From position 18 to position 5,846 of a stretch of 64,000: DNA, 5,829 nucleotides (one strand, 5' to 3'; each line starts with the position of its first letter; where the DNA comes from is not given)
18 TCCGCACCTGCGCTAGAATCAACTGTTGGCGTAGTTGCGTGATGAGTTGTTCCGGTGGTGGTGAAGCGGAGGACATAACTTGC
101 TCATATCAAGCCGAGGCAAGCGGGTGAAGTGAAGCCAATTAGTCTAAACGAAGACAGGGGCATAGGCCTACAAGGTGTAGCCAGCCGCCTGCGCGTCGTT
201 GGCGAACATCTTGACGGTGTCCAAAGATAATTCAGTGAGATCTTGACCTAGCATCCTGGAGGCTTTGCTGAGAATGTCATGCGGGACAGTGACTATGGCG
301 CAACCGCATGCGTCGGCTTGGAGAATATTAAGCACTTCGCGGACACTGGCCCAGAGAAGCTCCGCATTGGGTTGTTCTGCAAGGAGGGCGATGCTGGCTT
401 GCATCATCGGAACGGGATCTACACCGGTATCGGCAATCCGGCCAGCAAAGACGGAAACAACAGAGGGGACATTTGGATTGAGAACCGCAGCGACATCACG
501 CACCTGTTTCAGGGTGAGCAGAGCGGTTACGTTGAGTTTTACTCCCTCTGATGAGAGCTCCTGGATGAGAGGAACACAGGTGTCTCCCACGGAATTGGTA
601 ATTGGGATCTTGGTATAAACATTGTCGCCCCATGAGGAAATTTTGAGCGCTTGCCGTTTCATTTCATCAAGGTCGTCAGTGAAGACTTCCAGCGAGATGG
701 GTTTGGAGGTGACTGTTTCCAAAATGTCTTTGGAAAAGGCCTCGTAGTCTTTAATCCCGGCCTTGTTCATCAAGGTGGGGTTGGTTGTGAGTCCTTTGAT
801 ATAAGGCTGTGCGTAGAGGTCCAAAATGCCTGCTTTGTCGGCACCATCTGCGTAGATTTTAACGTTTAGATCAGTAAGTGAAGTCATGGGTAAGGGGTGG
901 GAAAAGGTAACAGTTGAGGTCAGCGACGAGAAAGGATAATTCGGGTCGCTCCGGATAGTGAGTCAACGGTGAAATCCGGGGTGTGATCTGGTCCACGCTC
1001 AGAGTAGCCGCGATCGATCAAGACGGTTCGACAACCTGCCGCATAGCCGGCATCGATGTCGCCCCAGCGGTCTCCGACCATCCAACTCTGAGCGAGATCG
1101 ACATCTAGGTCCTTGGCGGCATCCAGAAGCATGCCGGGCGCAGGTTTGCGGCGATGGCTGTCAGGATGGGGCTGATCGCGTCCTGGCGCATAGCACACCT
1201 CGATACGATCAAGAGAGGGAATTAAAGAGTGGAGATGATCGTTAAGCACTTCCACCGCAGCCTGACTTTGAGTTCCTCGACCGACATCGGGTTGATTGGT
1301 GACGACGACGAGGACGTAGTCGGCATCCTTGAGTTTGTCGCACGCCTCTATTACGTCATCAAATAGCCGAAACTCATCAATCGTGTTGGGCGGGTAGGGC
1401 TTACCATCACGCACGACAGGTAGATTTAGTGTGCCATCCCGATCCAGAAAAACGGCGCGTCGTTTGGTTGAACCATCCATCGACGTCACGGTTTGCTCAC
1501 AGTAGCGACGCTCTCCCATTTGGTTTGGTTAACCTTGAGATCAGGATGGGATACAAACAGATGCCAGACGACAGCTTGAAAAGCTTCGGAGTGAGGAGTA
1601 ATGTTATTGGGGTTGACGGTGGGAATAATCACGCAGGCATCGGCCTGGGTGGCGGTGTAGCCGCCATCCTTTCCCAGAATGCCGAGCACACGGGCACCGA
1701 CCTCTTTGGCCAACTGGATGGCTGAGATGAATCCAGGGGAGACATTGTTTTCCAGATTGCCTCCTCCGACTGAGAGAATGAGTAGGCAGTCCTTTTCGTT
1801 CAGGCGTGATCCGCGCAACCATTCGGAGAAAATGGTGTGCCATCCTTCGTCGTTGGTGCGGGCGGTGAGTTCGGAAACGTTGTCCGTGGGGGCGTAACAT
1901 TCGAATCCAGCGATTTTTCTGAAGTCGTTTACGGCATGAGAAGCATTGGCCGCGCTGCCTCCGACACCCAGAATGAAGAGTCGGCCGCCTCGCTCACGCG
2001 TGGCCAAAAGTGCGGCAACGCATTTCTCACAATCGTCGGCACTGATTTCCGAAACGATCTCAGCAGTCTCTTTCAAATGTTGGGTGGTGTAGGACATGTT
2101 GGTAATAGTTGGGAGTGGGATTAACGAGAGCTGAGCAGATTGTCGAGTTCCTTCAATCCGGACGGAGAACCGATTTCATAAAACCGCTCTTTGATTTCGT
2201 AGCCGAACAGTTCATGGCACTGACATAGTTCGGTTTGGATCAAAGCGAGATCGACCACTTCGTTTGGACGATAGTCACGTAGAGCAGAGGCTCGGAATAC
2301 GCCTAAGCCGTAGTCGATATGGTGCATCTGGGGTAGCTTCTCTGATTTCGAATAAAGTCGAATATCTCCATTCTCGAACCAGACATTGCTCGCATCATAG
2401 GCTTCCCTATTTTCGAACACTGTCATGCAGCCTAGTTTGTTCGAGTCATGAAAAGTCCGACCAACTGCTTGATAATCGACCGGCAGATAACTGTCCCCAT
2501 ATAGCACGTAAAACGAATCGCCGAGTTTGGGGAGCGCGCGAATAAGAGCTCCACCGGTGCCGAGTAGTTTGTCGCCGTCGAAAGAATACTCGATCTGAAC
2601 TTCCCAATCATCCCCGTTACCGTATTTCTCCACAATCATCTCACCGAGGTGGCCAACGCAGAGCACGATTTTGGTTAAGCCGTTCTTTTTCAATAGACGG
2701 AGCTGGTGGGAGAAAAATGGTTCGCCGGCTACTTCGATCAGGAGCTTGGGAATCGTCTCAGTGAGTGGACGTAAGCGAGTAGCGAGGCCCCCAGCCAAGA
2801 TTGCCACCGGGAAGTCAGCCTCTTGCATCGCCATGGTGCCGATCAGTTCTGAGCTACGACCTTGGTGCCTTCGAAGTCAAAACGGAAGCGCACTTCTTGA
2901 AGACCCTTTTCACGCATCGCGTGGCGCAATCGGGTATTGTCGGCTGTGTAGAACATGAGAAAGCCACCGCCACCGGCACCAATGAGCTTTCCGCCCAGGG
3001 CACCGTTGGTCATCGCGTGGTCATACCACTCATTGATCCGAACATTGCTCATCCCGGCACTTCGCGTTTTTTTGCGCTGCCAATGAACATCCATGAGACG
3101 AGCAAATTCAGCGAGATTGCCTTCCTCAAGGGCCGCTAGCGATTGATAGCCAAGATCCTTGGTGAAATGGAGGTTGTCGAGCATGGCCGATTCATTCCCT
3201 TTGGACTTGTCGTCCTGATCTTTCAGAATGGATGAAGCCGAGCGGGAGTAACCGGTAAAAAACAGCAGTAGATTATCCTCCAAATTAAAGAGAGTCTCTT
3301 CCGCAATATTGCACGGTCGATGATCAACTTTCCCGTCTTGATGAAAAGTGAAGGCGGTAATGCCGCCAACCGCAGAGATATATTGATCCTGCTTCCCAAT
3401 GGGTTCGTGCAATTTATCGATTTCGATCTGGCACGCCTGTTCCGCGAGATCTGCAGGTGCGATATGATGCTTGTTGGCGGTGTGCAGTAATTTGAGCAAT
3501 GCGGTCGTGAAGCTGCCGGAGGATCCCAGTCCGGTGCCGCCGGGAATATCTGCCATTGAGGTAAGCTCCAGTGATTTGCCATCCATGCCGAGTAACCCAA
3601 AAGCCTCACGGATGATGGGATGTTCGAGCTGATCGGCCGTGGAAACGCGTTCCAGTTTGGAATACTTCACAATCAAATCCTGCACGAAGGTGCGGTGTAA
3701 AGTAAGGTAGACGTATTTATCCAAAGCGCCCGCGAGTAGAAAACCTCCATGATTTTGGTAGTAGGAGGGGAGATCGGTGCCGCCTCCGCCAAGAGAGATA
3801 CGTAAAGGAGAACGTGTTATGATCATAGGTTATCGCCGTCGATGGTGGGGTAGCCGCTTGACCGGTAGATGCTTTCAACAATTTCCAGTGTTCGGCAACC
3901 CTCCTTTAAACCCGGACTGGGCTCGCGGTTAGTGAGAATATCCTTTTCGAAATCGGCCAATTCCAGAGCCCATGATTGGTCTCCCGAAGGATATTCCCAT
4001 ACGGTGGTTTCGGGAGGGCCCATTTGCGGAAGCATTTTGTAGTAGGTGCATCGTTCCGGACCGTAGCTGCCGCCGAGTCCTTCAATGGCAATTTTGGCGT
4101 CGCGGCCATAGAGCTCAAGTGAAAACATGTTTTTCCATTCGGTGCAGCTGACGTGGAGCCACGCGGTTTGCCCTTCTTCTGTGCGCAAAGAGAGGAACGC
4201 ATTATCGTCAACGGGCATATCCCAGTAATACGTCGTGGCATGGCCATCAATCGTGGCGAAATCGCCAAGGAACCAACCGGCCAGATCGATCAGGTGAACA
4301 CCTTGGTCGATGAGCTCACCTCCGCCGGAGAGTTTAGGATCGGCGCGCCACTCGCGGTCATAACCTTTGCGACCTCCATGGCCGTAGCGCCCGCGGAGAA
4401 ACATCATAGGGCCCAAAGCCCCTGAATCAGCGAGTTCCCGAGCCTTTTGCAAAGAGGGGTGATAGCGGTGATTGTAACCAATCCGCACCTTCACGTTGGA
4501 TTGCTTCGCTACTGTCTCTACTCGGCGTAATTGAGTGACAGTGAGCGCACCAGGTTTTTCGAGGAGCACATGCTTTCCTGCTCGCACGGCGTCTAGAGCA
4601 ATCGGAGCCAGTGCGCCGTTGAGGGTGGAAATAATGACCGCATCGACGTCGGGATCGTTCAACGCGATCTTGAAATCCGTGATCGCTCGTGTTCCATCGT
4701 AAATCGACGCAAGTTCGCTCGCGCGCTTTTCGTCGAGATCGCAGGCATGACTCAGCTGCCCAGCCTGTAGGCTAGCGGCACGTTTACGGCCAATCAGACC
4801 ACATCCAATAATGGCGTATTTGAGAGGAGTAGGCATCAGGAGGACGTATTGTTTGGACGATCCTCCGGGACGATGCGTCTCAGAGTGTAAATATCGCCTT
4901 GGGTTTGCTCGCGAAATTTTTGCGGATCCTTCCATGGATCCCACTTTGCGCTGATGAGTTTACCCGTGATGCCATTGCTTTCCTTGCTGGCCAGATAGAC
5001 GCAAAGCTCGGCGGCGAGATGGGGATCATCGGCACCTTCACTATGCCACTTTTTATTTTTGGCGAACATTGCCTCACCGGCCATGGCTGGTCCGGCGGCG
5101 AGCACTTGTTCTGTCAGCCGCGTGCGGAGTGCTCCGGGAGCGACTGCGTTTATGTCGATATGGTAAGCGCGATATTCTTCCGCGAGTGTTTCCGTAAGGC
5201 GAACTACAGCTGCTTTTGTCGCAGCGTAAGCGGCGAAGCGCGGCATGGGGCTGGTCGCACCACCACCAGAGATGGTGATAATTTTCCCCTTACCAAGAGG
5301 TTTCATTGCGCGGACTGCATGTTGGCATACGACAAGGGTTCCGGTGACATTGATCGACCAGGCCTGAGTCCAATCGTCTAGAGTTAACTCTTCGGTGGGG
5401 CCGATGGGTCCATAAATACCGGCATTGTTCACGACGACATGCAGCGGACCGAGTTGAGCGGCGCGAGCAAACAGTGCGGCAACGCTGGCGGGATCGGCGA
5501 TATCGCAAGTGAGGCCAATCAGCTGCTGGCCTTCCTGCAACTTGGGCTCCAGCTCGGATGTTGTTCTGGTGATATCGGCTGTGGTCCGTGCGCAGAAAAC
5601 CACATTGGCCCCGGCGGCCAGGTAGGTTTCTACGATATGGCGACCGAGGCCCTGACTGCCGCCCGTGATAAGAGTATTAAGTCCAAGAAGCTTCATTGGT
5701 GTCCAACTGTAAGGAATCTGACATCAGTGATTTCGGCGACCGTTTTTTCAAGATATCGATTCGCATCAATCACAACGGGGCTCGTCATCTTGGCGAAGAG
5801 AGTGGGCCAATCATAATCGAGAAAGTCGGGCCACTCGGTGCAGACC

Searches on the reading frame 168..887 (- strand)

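Call 14: search_protein_families(library=pfam, proteins=[window:168-887:-], max_evalue=0.001)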
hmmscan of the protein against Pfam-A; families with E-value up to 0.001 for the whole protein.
window:168-887:- (239 aa): 1 family
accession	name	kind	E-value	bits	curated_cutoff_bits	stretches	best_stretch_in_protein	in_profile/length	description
PF00923.25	TAL_FSA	-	2.9e-40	138.8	27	1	11-235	1-281/285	Transaldolase/Fructose-6-phosphate aldolase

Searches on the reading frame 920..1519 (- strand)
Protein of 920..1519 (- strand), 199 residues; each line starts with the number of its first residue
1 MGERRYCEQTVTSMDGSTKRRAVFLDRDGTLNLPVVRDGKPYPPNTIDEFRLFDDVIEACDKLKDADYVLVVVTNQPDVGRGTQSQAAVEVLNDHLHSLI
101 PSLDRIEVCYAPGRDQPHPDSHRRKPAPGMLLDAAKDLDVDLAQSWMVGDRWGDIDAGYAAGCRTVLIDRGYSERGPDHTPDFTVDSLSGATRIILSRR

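Call 14: search_protein_families(library=pfam, proteins=[window:920-1519:-], max_evalue=0.001)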
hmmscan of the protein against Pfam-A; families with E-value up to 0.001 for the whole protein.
window:920-1519:- (199 aa): 4 families
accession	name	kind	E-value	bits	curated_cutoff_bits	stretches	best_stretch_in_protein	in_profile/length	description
PF13242.12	Hydrolase_like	-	1.8e-16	60.3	22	1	123-190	2-74/75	HAD-hyrolase-like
PF00702.32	Hydrolase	-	1.1e-10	42.7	26.4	1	48-162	95-191/191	haloacid dehalogenase-like hydrolase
PF13419.12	HAD_2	-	1.5e-10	42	23.8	1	120-167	130-177/178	Haloacid dehalogenase-like hydrolase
PF08645.17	PNK3P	-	1.7e-08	34.8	22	1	25-154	5-129/161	Polynucleotide kinase 3 phosphatase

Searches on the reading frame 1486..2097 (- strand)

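Call 14: search_protein_families(library=pfam, proteins=[window:1486-2097:-], max_evalue=0.001)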
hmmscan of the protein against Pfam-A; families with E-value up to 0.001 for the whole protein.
window:1486-2097:- (203 aa): 2 families
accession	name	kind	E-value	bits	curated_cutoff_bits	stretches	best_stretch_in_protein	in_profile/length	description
PF13580.11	SIS_2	-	1.6e-09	38.3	27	1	9-142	7-138/138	SIS domain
PF01380.27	SIS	-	0.00016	21.9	25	0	99-164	51-110/131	SIS domain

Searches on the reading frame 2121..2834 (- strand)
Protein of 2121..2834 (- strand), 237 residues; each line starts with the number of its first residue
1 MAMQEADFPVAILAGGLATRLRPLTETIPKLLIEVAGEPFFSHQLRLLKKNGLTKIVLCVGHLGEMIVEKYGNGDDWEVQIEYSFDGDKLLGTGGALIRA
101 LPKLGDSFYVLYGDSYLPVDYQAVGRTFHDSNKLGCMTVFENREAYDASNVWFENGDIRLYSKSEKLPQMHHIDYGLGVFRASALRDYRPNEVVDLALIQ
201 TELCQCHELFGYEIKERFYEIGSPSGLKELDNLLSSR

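Call 14: search_protein_families(library=pfam, proteins=[window:2121-2834:-], max_evalue=0.001)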
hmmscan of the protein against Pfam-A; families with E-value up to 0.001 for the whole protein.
window:2121-2834:- (237 aa): 2 families
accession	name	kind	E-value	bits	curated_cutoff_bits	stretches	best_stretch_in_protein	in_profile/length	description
PF00483.29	NTP_transferase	-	1.4e-17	64.5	21.2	1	12-141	4-137/245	Nucleotidyl transferase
PF12804.13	NTP_transf_3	-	9.7e-09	36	27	1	11-117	2-98/160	MobA-like NTP transferase domain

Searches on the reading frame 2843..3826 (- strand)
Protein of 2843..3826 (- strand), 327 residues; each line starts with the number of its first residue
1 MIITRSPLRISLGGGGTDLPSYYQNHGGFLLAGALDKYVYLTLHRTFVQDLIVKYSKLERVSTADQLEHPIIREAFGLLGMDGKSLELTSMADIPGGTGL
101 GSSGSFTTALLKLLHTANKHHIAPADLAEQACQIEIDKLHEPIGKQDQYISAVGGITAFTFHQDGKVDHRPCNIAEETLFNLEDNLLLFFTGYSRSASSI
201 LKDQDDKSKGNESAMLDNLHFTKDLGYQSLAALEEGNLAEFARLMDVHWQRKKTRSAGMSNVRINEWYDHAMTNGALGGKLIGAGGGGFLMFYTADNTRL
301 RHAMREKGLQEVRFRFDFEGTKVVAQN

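Call 14: search_protein_families(library=pfam, proteins=[window:2843-3826:-], max_evalue=0.001)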
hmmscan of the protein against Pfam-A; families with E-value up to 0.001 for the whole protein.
window:2843-3826:- (327 aa): 2 families
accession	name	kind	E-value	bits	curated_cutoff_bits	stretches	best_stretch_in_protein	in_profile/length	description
PF00288.32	GHMP_kinases_N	-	7.2e-11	42.6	22.3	1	74-155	12-87/87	GHMP kinases N terminal domain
PF08544.19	GHMP_kinases_C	-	3.9e-08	34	21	1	230-308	2-83/85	GHMP kinases C terminal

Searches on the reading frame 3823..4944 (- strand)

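Call 14: search_protein_families(library=pfam, proteins=[window:3823-4944:-], max_evalue=0.001)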
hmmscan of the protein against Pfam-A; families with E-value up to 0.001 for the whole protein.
window:3823-4944:- (373 aa): 4 families
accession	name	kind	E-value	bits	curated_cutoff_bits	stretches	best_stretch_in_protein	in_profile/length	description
PF22725.1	GFO_IDH_MocA_C3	-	6e-25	88.1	27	1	166-285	2-123/124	GFO/IDH/MocA C-terminal domain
PF01408.29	GFO_IDH_MocA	-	1.8e-19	71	24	1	41-157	1-120/120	Oxidoreductase family, NAD-binding Rossmann fold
PF02894.22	GFO_IDH_MocA_C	-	4.9e-13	49.8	22.9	1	171-363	3-210/218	Oxidoreductase family, C-terminal alpha/beta domain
PF03447.22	NAD_binding_3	-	0.00014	23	24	1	47-154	1-114/116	Homoserine dehydrogenase, NAD binding domain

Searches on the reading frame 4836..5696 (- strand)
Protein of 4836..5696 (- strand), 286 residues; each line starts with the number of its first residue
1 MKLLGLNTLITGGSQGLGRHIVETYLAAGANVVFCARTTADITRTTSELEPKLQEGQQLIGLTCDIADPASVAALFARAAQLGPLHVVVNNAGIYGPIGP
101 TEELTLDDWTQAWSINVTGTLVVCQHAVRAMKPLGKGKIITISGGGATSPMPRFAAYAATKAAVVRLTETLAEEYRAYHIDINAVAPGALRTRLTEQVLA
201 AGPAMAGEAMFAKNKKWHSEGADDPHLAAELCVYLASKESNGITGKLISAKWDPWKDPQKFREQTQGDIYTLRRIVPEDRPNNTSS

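Call 14: search_protein_families(library=pfam, proteins=[window:4836-5696:-], max_evalue=0.001)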
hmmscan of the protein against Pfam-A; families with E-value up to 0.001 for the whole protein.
window:4836-5696:- (286 aa): 7 families
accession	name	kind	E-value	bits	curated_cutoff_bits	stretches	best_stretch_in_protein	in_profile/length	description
PF00106.31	adh_short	-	1.6e-50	171.8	26.6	1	9-198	4-190/195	short chain dehydrogenase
PF13561.12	adh_short_C2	-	1.9e-45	155.7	27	1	15-248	6-229/236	Enoyl-(Acyl carrier protein) reductase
PF08659.16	KR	-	7.7e-13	49.2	22.6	1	9-172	4-164/180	KR domain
PF01370.27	Epimerase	-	6.5e-08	32.7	20.9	1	9-176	2-161/240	NAD dependent epimerase/dehydratase family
PF23441.1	SDR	-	1e-07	32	27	1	4-200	6-204/258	SDR-like rossmann domain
PF13460.12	NAD_binding_10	-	0.00028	21.2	27.2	1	12-192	1-148/184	NAD(P)H-binding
PF16363.11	GDP_Man_Dehyd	-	0.00066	19.7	27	0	9-79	1-74/332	GDP-mannose 4,6 dehydratase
